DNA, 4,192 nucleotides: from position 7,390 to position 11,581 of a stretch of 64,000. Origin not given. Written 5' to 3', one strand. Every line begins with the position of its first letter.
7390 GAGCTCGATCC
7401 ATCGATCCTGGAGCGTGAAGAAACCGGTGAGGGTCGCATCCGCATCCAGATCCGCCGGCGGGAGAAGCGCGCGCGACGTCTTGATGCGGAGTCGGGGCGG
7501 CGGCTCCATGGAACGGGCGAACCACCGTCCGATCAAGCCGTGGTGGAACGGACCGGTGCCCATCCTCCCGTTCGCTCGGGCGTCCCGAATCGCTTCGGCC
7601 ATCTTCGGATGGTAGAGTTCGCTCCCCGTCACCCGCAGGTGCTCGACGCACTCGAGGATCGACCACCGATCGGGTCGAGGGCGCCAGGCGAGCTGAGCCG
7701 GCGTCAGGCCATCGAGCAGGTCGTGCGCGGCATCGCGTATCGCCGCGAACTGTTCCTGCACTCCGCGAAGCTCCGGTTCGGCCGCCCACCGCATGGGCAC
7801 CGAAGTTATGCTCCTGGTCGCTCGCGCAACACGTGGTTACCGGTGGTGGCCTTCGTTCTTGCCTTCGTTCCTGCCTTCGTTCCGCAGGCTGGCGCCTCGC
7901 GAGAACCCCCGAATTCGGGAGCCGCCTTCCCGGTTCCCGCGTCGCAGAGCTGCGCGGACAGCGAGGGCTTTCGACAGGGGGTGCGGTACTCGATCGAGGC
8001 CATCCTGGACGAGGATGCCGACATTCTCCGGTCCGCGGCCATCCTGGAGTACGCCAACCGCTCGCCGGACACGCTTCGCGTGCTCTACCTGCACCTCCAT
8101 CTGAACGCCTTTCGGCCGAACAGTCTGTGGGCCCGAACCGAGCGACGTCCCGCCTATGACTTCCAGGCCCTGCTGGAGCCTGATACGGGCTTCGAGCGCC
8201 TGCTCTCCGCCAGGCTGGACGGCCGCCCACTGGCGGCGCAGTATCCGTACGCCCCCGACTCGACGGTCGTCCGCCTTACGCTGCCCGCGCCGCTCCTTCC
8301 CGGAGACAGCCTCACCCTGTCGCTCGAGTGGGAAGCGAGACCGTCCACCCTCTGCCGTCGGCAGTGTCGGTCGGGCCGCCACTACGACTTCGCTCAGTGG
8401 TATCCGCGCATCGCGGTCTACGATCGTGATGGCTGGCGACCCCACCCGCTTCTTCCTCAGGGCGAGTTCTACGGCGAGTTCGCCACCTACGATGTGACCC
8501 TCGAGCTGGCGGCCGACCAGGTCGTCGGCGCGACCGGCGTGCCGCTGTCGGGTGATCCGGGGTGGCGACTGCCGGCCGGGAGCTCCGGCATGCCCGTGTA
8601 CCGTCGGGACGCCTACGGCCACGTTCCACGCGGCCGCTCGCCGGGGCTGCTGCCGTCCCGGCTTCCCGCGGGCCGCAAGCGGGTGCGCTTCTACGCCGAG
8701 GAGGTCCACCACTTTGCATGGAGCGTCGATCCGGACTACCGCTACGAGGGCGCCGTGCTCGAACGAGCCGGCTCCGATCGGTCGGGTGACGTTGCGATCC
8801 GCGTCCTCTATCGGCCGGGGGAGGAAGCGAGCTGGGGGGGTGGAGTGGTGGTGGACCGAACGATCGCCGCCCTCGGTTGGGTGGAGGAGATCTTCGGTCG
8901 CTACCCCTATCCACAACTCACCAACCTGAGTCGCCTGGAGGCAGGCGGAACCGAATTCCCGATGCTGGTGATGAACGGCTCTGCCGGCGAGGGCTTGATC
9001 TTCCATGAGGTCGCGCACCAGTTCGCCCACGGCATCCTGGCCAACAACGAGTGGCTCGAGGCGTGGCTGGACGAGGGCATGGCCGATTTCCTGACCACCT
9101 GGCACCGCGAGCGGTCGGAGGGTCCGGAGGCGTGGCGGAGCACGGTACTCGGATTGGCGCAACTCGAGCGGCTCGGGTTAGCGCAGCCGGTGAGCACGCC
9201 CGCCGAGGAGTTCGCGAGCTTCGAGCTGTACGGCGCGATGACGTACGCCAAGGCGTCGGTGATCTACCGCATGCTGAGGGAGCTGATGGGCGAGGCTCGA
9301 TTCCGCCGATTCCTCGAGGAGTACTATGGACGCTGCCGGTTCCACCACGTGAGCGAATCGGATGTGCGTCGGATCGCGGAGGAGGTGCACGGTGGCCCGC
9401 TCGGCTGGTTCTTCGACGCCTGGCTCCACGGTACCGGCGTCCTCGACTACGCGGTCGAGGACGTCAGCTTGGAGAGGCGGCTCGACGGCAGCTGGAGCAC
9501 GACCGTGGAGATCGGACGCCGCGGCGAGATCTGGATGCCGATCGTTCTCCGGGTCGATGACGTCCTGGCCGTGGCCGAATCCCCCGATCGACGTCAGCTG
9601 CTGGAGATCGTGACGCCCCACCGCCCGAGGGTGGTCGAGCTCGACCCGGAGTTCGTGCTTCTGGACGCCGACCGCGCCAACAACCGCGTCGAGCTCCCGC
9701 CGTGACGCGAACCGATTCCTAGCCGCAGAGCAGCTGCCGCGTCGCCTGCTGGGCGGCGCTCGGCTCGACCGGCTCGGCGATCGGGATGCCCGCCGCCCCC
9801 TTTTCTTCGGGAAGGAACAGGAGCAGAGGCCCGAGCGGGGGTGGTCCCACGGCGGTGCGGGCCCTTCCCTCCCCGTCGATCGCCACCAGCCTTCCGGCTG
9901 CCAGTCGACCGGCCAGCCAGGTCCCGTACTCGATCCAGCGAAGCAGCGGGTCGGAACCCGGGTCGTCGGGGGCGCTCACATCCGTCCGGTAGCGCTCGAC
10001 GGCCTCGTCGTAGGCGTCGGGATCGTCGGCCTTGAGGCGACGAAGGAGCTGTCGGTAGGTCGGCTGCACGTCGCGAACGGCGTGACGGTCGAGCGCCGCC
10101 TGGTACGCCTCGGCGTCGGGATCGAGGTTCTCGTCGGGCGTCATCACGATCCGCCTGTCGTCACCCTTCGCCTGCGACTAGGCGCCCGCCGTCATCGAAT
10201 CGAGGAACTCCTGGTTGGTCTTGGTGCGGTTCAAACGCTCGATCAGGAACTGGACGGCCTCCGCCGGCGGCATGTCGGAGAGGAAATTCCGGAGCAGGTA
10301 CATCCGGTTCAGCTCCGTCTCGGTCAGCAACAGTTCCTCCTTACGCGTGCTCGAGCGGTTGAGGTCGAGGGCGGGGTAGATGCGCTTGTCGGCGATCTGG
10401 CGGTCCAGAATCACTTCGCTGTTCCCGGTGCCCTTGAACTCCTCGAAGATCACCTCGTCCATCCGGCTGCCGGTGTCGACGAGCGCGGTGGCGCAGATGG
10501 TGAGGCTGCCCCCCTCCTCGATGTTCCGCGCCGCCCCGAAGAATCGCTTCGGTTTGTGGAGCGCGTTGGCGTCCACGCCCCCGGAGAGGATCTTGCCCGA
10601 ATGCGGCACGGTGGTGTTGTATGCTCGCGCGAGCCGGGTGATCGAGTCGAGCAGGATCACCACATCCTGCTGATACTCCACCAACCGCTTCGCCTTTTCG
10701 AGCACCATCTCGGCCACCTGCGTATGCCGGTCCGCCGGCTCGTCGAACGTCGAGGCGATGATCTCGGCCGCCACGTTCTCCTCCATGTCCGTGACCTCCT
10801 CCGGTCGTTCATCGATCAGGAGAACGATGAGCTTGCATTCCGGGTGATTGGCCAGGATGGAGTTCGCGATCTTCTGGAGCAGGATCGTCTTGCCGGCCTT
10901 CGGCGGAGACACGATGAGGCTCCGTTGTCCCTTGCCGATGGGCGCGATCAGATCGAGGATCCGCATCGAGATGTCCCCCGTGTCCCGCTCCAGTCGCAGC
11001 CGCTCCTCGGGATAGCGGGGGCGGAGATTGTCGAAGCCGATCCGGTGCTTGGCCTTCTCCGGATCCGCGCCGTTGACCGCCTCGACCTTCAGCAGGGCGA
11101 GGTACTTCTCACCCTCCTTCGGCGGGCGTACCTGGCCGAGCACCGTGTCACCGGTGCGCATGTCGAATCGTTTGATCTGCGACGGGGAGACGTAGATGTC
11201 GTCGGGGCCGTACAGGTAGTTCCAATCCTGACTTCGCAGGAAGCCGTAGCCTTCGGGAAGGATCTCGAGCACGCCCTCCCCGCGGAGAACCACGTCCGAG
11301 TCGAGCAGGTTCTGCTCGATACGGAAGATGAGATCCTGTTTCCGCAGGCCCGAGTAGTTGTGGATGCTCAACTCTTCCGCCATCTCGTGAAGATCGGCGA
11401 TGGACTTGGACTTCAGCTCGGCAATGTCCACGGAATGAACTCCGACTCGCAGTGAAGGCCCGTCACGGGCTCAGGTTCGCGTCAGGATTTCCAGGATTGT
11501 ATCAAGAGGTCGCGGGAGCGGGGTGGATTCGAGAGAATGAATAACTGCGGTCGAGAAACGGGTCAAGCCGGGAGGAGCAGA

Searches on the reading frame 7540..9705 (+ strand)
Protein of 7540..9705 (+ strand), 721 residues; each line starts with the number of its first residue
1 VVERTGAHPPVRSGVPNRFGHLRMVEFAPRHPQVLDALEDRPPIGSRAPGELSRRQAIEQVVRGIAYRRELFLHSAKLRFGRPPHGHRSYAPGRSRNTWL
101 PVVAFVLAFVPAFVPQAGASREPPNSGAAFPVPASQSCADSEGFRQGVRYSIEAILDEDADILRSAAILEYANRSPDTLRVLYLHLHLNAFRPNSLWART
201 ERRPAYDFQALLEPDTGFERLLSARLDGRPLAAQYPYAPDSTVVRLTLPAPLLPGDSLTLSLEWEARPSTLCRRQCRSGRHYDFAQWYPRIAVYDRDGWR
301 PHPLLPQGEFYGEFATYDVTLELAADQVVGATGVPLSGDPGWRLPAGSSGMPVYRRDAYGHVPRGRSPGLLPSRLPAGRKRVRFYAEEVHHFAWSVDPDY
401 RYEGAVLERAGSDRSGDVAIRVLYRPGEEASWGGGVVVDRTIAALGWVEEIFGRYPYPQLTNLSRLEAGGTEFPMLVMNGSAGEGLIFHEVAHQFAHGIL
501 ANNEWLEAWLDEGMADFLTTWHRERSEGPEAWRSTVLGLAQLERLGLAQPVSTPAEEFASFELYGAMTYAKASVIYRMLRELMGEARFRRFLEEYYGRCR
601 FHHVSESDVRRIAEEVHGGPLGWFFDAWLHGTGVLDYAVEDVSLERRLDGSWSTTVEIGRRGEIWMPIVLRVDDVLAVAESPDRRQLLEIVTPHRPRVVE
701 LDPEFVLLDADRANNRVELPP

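Call 78: search_protein_families(library=pfam, proteins=[window:7540-9705:+], max_evalue=0.00001)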
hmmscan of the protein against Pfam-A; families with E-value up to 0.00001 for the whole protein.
window:7540-9705:+ (721 aa): 1 family
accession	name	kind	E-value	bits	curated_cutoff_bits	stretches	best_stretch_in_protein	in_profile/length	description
PF01433.26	Peptidase_M1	-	1.6e-16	61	27.7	1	485-628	69-218/218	Peptidase family M1 domain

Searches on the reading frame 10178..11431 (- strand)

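Call 78: search_protein_families(library=pfam, proteins=[window:10178-11431:-], max_evalue=0.00001)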
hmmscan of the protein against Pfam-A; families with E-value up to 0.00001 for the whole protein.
window:10178-11431:- (417 aa): 4 families
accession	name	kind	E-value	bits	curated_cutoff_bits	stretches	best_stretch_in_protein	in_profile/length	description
PF07497.18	Rho_RNA_bind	-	1.9e-34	117.7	27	1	52-125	2-73/73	Rho termination factor, RNA-binding domain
PF00006.31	ATP-synt_ab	-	4.4e-25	89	29.5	1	156-361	2-212/213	ATP synthase alpha/beta family, nucleotide-binding domain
PF07498.18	Rho_N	-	2.3e-15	56.7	24.9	1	5-42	1-38/43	Rho termination factor, N-terminal domain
PF05729.18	NACHT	-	4.4e-06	27.1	26.7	1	180-271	12-97/167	NACHT domain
